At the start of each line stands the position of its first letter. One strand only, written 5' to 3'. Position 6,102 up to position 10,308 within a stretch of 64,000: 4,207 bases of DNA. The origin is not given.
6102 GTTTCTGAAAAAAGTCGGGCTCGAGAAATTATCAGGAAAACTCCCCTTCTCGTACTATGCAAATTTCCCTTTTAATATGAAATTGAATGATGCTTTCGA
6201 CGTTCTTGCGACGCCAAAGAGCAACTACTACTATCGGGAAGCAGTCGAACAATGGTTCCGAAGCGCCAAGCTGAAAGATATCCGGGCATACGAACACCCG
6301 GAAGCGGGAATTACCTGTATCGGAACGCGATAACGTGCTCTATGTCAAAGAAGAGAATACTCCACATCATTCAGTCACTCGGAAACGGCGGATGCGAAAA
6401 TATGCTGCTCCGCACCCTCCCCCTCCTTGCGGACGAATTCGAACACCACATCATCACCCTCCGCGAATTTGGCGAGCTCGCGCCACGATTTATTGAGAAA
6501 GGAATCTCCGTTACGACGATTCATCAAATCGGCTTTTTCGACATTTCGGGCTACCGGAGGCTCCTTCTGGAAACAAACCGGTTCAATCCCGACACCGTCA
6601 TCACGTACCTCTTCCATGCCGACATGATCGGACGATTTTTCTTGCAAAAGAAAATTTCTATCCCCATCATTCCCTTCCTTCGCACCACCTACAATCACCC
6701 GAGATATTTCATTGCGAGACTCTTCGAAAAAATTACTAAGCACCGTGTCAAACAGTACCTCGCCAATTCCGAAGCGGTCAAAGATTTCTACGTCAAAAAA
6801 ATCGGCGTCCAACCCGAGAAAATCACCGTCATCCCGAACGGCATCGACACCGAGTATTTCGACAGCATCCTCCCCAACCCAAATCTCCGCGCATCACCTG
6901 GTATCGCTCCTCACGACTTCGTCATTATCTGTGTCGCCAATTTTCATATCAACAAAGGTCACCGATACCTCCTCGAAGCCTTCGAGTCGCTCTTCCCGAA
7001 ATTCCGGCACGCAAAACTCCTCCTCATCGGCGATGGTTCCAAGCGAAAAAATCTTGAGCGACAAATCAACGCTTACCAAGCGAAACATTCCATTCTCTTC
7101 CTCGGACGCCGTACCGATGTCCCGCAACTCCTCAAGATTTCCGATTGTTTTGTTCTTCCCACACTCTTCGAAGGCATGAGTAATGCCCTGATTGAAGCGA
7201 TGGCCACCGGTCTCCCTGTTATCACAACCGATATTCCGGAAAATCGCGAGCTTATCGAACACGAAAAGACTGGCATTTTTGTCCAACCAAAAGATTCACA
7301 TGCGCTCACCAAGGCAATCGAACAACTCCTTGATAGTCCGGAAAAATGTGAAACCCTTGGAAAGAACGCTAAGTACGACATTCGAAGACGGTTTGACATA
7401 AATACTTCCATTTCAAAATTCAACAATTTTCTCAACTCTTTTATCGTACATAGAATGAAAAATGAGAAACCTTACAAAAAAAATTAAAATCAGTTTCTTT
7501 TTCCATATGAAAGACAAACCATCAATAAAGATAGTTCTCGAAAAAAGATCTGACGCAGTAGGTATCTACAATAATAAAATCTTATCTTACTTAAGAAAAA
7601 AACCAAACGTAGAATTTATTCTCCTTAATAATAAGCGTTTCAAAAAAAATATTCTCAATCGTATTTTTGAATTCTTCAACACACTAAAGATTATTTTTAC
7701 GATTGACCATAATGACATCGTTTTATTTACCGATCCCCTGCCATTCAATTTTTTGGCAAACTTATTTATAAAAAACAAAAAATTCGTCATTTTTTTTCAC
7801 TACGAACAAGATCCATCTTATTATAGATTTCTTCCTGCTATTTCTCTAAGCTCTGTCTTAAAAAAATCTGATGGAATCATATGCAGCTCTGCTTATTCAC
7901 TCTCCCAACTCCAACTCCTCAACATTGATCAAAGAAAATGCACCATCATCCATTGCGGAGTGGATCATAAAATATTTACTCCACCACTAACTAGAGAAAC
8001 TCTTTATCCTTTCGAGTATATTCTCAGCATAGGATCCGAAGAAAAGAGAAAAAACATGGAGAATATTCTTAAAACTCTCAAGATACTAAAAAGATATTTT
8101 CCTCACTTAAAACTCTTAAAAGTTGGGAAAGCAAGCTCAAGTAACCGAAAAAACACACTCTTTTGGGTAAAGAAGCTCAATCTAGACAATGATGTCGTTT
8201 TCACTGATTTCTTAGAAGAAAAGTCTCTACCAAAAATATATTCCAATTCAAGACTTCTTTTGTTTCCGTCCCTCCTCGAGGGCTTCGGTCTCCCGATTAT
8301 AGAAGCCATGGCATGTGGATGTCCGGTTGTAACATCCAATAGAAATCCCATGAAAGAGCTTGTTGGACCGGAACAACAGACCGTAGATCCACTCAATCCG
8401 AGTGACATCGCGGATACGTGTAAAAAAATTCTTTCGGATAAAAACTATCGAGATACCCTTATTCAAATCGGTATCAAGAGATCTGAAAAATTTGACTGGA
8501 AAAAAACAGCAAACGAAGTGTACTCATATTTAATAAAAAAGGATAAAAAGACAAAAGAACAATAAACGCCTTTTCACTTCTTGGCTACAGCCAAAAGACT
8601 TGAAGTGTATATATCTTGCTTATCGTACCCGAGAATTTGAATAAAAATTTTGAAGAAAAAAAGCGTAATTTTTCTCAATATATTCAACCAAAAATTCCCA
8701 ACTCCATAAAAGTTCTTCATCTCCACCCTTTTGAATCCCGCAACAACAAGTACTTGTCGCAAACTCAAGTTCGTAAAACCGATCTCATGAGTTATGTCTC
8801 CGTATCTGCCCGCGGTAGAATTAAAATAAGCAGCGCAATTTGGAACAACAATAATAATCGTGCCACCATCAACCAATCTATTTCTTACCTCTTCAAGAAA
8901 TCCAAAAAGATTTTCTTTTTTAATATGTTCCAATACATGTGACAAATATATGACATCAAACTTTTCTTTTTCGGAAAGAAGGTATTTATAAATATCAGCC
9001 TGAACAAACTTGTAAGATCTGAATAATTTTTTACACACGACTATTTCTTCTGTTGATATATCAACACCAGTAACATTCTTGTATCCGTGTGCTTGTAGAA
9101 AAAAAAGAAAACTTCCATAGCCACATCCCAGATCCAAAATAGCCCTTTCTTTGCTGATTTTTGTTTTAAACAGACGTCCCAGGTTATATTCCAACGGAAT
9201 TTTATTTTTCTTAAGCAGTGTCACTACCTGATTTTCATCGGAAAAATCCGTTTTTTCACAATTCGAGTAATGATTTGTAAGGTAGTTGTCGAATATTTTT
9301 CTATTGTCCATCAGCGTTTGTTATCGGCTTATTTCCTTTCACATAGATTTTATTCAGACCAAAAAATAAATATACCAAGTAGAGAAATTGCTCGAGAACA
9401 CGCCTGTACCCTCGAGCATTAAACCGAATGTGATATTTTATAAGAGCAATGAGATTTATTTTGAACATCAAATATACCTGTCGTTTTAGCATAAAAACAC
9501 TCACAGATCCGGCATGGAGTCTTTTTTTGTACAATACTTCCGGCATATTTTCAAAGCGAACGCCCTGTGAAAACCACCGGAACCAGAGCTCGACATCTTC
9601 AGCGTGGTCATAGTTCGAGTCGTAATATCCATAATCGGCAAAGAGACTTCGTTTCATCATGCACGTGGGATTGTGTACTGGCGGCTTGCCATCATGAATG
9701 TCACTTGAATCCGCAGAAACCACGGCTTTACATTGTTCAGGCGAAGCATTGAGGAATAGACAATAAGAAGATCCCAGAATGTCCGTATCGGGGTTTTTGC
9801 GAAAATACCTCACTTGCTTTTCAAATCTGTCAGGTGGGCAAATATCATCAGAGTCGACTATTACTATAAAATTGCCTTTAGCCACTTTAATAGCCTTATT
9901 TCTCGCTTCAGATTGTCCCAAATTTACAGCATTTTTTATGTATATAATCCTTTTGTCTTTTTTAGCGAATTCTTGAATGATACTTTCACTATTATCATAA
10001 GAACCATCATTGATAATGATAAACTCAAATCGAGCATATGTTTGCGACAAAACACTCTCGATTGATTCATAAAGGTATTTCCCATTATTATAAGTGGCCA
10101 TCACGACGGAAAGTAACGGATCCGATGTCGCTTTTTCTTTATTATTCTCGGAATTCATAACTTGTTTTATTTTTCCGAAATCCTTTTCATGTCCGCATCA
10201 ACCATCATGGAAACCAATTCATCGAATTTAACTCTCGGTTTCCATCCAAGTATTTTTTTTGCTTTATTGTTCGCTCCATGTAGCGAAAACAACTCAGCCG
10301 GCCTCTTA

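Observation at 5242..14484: Methylation-heavy glycan cassette: four to five SAM methyltransferases, a C-methyltransferase and gmd, without a visible GDP-sugar reductase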

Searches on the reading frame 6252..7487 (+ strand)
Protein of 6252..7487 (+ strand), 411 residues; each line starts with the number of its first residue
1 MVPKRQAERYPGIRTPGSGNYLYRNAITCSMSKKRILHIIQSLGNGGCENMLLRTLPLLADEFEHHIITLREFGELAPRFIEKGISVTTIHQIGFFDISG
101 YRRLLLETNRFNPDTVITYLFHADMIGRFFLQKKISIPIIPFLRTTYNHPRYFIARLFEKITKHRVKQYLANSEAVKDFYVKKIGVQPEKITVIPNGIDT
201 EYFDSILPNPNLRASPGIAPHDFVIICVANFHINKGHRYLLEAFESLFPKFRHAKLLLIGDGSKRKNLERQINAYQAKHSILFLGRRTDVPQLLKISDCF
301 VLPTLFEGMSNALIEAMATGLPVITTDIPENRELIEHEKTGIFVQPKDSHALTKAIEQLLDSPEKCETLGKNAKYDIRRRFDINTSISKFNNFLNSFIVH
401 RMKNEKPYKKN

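Call 3: search_protein_families(library=pfam, proteins=[window:6252-7487:+], max_evalue=0.001)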
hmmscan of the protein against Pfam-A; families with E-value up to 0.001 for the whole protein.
window:6252-7487:+ (411 aa): 5 families
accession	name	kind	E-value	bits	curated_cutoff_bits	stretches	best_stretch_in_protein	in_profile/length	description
PF00534.26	Glycos_transf_1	-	5.7e-42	143.6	26.4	1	211-374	4-170/172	Glycosyl transferases group 1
PF13692.12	Glyco_trans_1_4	-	7e-38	130.5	27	1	223-361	2-141/142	Glycosyl transferases group 1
PF13439.12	Glyco_transf_4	-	3.1e-17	63.6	28.5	1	46-201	2-169/170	Glycosyltransferase Family 4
PF13579.12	Glyco_trans_4_4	-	3.1e-07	31.3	29.7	1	98-197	60-158/158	Glycosyl transferase 4-like domain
PF13524.12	Glyco_trans_1_2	-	2.6e-05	24.6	25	1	306-384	60-136/144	Glycosyl transferase-like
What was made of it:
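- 6252..7487 (+): GT4 glycosyltransferase. Pfam Glycos_transf_1, E 6e-42 (call 3).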

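Call 6: search_protein_families(library=ncbifam, proteins=[window:6252-7487:+], max_evalue=0.01)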
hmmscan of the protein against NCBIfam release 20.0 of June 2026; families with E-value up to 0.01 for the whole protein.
window:6252-7487:+ (411 aa): 39 families (the best 25 are shown)
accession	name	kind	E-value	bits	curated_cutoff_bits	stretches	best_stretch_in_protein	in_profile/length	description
TIGR03088.1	stp2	hypoth_equivalog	6.1e-59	199.9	409.05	2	157-393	128-369/374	TIGR03088 family PEP-CTERM/XrtA system glycosyltransferase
NF041876.1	EPS_EpsE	equivalog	1e-34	120.4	400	1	186-386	183-385/389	exopolysaccharide biosynthesis GT4 family glycosyltransferase EpsE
TIGR03999.1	thiol_BshA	equivalog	1e-34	120.1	273.7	1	171-395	150-371/375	N-acetyl-alpha-D-glucosaminyl L-malate synthase BshA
TIGR04063.1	stp3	hypoth_equivalog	1e-29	103.7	442.05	1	148-393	140-391/397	TIGR04063 family PEP-CTERM/XrtA system glycosyltransferase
NF050063.1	ProtGlycPglJ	equivalog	9.5e-28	97.4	500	1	151-383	130-352/363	N-acetylgalactosamine-N,N'-diacetylbacillosaminyl-diphospho-undecaprenol 4-alpha-N-acetylgalactosaminyltransferase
TIGR04157.1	glyco_rSAM_CFB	subfamily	7e-23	81.3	400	1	166-392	170-404/406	TIGR04157 family glycosyltransferase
NF049988.1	MGlcDAGSynMgs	equivalog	1.3e-22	80.7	400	1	121-378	96-369/398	alpha-monoglucosyldiacylglycerol synthase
NF038229.1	Glyco4_Geo_Pelo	equivalog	3.8e-22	78.7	400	1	103-395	46-334/338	GPMC system family 4 glycosyltransferase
NF047684.1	TeichurnBiosyTuaC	equivalog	1.8e-19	70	550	1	164-390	163-382/391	teichuronic acid biosynthesis protein TuaC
NF053787.1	GlcN_PG_synth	equivalog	3.4e-18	65.6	480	1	165-390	143-352/361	N-acetylglucosaminyl phosphatidylglycerol synthase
TIGR02149.1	glgA_Coryne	subfamily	4.5e-18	65.5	302.4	1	155-385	134-378/391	glycogen synthase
NF050056.1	ProtGlycPglH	equivalog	6.3e-18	65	600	1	223-391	180-347/354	GalNAc-alpha-(1->4)-GalNAc-alpha-(1->3)-diNAcBac-PP-undecaprenol alpha-1,4-N-acetyl-D-galactosaminyltransferase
NF038298.1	EPS_HpsO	equivalog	5e-17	61.7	575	1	189-373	168-363/388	hormogonium polysaccharide biosynthesis glycosyltransferase HpsO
NF007640.0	PRK10307.1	subfamily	1e-16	60.9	276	1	154-396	160-406/411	WcaI family glycosyltransferase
TIGR04047.1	MSMEG_0565_glyc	hypoth_equivalog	4.6e-16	58.9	259.85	1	164-367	137-346/373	MSMEG_0565 family glycosyltransferase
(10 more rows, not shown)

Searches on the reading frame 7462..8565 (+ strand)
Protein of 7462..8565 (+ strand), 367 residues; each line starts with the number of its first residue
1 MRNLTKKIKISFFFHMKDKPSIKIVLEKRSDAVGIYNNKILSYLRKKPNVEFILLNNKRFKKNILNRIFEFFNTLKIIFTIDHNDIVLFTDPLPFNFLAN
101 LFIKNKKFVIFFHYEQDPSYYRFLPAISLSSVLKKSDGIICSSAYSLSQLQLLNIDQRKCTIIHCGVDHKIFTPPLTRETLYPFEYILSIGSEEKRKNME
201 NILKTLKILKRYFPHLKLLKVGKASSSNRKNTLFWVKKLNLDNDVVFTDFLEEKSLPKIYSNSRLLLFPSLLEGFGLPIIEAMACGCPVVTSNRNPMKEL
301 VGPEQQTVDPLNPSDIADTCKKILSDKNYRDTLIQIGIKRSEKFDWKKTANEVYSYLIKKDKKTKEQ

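Call 3: search_protein_families(library=pfam, proteins=[window:7462-8565:+], max_evalue=0.001)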
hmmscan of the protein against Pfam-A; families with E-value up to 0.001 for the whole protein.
window:7462-8565:+ (367 aa): 5 families
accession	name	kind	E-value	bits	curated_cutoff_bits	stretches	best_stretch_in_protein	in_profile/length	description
PF00534.26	Glycos_transf_1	-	3.6e-31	108.4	26.4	1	185-339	16-171/172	Glycosyl transferases group 1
PF13692.12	Glyco_trans_1_4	-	1.2e-23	84.3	27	1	186-326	3-142/142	Glycosyl transferases group 1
PF13439.12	Glyco_transf_4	-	1.4e-07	32.1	28.5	1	65-169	54-168/170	Glycosyltransferase Family 4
PF13524.12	Glyco_trans_1_2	-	1.3e-06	28.8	25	1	212-346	12-135/144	Glycosyl transferase-like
PF20706.3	GT4-conflict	-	5e-06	26.2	26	1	253-299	272-318/385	Family 4 Glycosyltransferase in conflict systems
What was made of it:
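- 7462..8565 (+): GT4 glycosyltransferase. Pfam Glycos_transf_1, E 4e-31 (call 3).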

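Call 6: search_protein_families(library=ncbifam, proteins=[window:7462-8565:+], max_evalue=0.01)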
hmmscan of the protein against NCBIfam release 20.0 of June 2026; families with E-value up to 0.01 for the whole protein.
window:7462-8565:+ (367 aa): 33 families (the best 25 are shown)
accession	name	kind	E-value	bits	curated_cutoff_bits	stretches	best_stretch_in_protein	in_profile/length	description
TIGR04047.1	MSMEG_0565_glyc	hypoth_equivalog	1.5e-27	96.7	259.85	1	133-352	136-366/373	MSMEG_0565 family glycosyltransferase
NF050063.1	ProtGlycPglJ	equivalog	2.5e-17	63.2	500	1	128-357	137-363/363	N-acetylgalactosamine-N,N'-diacetylbacillosaminyl-diphospho-undecaprenol 4-alpha-N-acetylgalactosaminyltransferase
TIGR03999.1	thiol_BshA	equivalog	3.6e-17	62.3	273.7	1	132-352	141-365/375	N-acetyl-alpha-D-glucosaminyl L-malate synthase BshA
TIGR03449.1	mycothiol_MshA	equivalog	9.2e-16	57.7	462.5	1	131-355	160-398/406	D-inositol-3-phosphate glycosyltransferase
NF041010.1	glycosy_Agl16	equivalog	7e-15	54.7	575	1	132-355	130-346/352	glycosylation protein Agl16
NF041876.1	EPS_EpsE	equivalog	5.3e-14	52.3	400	1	157-351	185-387/389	exopolysaccharide biosynthesis GT4 family glycosyltransferase EpsE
NF053787.1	GlcN_PG_synth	equivalog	6e-14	51.6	480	1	136-353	144-352/361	N-acetylglucosaminyl phosphatidylglycerol synthase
TIGR04157.1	glyco_rSAM_CFB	subfamily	3.1e-13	49.5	400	1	53-306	94-344/406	TIGR04157 family glycosyltransferase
TIGR02149.1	glgA_Coryne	subfamily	2e-11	43.7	302.4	1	134-354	143-384/391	glycogen synthase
TIGR03088.1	stp2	hypoth_equivalog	2.1e-11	43.5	409.05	1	153-352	155-365/374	TIGR03088 family PEP-CTERM/XrtA system glycosyltransferase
NF053513.1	Gtran_IagA_BgsA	equivalog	3.1e-11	42.9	460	1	129-352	99-323/333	LTA glycolipid anchor biosynthesis glycosyltransferase, IagA/BgsA family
NF047880.1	glyco_SdgA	exception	5.6e-11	41.7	800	1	186-349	317-479/488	serine-aspartate repeat adhesin O-glycosyltransferase SdgA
TIGR02472.1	sucr_P_syn_N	equivalog_domain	7.8e-10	38.1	576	1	231-350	305-431/439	sucrose-phosphate synthase, putative, glycosyltransferase domain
NF038255.1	exopoly_VpsD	equivalog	2.1e-09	36.7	300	1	136-293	157-313/381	VpsD family glycosyltransferase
NF007396.0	PRK09922.1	equivalog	1.1e-08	34.3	385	1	136-325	136-325/361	lipopolysaccharide 1,6-galactosyltransferase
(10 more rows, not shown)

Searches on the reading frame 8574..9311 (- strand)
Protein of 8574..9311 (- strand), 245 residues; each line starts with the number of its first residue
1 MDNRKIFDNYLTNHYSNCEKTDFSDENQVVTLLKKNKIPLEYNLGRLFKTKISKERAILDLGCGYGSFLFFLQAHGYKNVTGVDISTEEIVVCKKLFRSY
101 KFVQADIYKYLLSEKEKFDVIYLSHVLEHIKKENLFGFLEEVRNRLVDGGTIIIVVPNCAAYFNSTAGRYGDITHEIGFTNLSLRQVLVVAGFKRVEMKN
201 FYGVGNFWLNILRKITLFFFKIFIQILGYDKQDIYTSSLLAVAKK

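Call 3: search_protein_families(library=pfam, proteins=[window:8574-9311:-], max_evalue=0.001)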
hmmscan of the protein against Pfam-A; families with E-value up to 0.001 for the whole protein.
window:8574-9311:- (245 aa): 15 families
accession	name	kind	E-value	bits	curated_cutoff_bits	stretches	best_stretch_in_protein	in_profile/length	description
PF08241.18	Methyltransf_11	-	2.8e-17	63.6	21.2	1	59-154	1-95/95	Methyltransferase domain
PF13649.12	Methyltransf_25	-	3.3e-17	63.4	27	1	58-150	1-97/97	Methyltransferase domain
PF13489.12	Methyltransf_23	-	2.3e-16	60.4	27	1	46-194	15-160/164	Methyltransferase domain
PF08242.18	Methyltransf_12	-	7.2e-16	59.2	30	1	59-152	1-98/98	Methyltransferase domain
PF13847.12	Methyltransf_31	-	1.9e-14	54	27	1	53-158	2-113/145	Methyltransferase domain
PF02353.26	CMAS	-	1.8e-08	34.5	27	1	49-154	57-164/273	Mycolic acid cyclopropane synthetase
PF05175.20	MTS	-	6.6e-07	29.6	23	1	54-162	31-146/170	Methyltransferase small domain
PF08003.17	Methyltransf_9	-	9.8e-07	28.5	23.8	1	54-154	115-217/315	Protein of unknown function (DUF1698)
PF07021.18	MetW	-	1e-06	29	21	1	53-158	12-111/193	Methionine biosynthesis protein MetW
PF03848.20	TehB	-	3.5e-06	27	20.4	1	51-156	27-134/193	Tellurite resistance protein TehB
PF03291.22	mRNA_G-N7_MeTrfase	-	9.7e-05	22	26.6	1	7-113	10-132/315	mRNA (guanine-N(7))-methyltransferase domain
PF01728.25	FtsJ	-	0.0002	21.8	24.1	1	51-110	17-78/181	FtsJ-like methyltransferase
PF01564.23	Spermine_synth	-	0.00042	20.4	22.9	0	52-156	16-132/186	Spermine/spermidine synthase domain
PF05891.18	Methyltransf_PK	-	0.00086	19.3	27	0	54-194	55-195/218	AdoMet dependent proline di-methyltransferase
PF05401.17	NodS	-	0.00099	19.4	24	0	57-154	46-144/201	Nodulation protein S (NodS)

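Call 5: search_protein_families(library=ncbifam, proteins=[window:8574-9311:-], max_evalue=0.01)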
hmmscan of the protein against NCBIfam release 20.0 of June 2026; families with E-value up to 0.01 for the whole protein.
window:8574-9311:- (245 aa): 43 families (the best 25 are shown)
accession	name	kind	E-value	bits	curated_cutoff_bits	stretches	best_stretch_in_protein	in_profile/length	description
TIGR01983.1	UbiG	equivalog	5.3e-11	42.2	102.95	1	31-156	21-153/228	bifunctional 2-polyprenyl-6-hydroxyphenol methylase/3-demethylubiquinol 3-O-methyltransferase UbiG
NF043040.1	corrin_prot_MT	hypoth_equivalog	7e-11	42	180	1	52-155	39-148/216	corrinoid protein-associated methyltransferase CpaM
TIGR04345.1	ovoA_Cterm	equivalog_domain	2.5e-10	40.3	170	2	54-96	41-82/242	putative 4-mercaptohistidine N1-methyltransferase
NF008686.0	PRK11705.1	equivalog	3e-10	39.7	400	1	49-154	162-265/383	cyclopropane fatty acyl phospholipid synthase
TIGR02072.1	BioC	equivalog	9.1e-10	38.7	184.95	1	43-153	22-131/244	malonyl-ACP O-methyltransferase BioC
NF008992.0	PRK12335.1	equivalog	2e-09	37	303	1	50-157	118-226/289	SAM-dependent methyltransferase TehB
TIGR02081.1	metW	equivalog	4.5e-09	36.1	189.5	1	51-159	10-112/194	methionine biosynthesis protein MetW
NF002463.0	PRK01683.1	equivalog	9e-09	35.3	297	1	49-158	26-132/258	trans-aconitate 2-methyltransferase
TIGR00452.1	TIGR00452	equivalog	1.3e-08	34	275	1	54-172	117-240/316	tRNA 5-methoxyuridine(34)/uridine 5-oxyacetic acid(34) synthase CmoB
NF045667.1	MTase_DVU1556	equivalog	1.7e-08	34.2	155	1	51-154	19-119/213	DVU_1556 family methyltransferase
NF053839.1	CPFASynBruc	equivalog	1.2e-07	31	600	1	49-154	169-276/410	cyclopropane fatty acid synthase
NF011650.0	PRK15068.1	equivalog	1.3e-07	30.8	209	1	54-154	122-225/324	tRNA 5-methoxyuridine(34)/uridine 5-oxyacetic acid(34) synthase CmoB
NF041820.1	daptide_MTase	equivalog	2.2e-07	30.6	175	1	54-161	36-149/243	daptide-type RiPP biosynthesis methyltransferase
TIGR04074.1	bacter_Hen1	equivalog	5.9e-07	28.3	340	1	51-159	279-396/462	3' terminal RNA ribose 2'-O-methyltransferase Hen1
NF001244.0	PRK00216.1-5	equivalog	1.4e-06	27.8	216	1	51-153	45-152/236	bifunctional demethylmenaquinone methyltransferase/2-methoxy-6-polyprenyl-1,4-benzoquinol methylase UbiE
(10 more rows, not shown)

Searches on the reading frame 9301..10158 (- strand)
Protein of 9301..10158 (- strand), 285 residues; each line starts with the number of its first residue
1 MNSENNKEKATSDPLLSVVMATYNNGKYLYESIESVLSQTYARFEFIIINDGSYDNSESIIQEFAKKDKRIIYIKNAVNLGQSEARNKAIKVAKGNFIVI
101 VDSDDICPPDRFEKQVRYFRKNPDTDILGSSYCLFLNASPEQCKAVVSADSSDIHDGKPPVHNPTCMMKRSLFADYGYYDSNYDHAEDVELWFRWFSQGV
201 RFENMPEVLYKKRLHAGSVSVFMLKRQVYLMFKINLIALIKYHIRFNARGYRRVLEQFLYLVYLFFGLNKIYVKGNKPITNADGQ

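Call 3: search_protein_families(library=pfam, proteins=[window:9301-10158:-], max_evalue=0.001)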
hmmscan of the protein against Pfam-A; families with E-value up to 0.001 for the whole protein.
window:9301-10158:- (285 aa): 4 families
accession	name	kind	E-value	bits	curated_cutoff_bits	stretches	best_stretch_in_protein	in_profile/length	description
PF00535.33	Glycos_transf_2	-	5.4e-39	134.3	23.3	1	17-132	1-116/168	Glycosyl transferase family 2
PF13641.12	Glyco_tranf_2_3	-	2.2e-17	64.3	27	1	16-208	3-207/230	Glycosyltransferase like family 2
PF10111.15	Glyco_tranf_2_2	-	1.1e-16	61.5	27.3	1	18-133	2-125/276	Glycosyltransferase like family 2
PF13632.12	Glyco_trans_2_3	-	2.4e-05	24.7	27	1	97-252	1-169/198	Glycosyl transferase family group 2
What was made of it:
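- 9301..10158 (-): GT2 glycosyltransferase. Pfam Glycos_transf_2, E 5e-39 (call 3).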

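Call 5: search_protein_families(library=ncbifam, proteins=[window:9301-10158:-], max_evalue=0.01)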
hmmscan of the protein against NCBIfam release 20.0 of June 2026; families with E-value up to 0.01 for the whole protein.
window:9301-10158:- (285 aa): 26 families (the best 25 are shown)
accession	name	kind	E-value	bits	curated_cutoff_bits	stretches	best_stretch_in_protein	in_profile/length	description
NF053739.1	GlytfEpsEBac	equivalog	2.2e-36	125.2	450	1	14-216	1-206/265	glycosyltransferase EpsE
NF047683.1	TeichurnBiosyTuaG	equivalog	8.7e-28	97.6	400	1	12-225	4-216/252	teichuronic acid biosynthesis protein TuaG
NF007482.0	PRK10073.1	equivalog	6.4e-25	87.9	423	1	12-118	4-109/334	glycosyltransferase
NF041875.1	EPS_EpsD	equivalog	4.3e-24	85.5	370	1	16-234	1-228/325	exopolysaccharide biosynthesis glycosyltransferase EpsD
TIGR03937.1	PgaC_IcaA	equivalog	1.3e-22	80.4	422.3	1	4-124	35-155/407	poly-beta-1,6-N-acetyl-D-glucosamine synthase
TIGR04017.1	WcaA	equivalog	1.5e-18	67.4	495.75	1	11-113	2-104/279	colanic acid biosynthesis glycosyltransferase WcaA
NF007453.0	PRK10018.1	equivalog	2.3e-18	66.9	382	1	11-114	3-106/280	colanic acid biosynthesis glycosyltransferase WcaA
NF050050.1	ProtGlycPglI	equivalog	1.1e-17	64.4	500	1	14-107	2-96/306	GalNAc(5)-diNAcBac-PP-undecaprenol beta-1,3-glucosyltransferase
NF041394.1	GtaseAglG_Halo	equivalog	3.1e-17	62.8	440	1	16-163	3-155/304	glucosyl-dolichyl phosphate glucuronosyltransferase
NF038302.1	EPS_HpsE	equivalog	7.3e-13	48.2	300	1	16-132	3-124/307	hormogonium polysaccharide biosynthesis glycosyltransferase HpsE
NF047588.1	GlcsyltransPgfSStrep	equivalog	1.1e-12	47.8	500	1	16-121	3-112/308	glycosyltransferase PgfS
NF038299.1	EPS_HpsN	equivalog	2.2e-12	46.6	425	1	14-126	1-113/317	hormogonium polysaccharide biosynthesis glycosyltransferase HpsN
TIGR03965.1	mycofact_glyco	equivalog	2.2e-12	46.6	280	1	13-107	73-167/467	mycofactocin biosynthesis glycosyltransferase MftF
TIGR03111.1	glyc2_xrt_Gpos1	hypoth_equivalog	3.7e-12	45.8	363.95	1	5-128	40-165/439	TIGR03111 family XrtG-associated glycosyltransferase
TIGR04242.1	nodulat_NodC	equivalog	7.9e-12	44.8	550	1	4-120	38-157/395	chitooligosaccharide synthase NodC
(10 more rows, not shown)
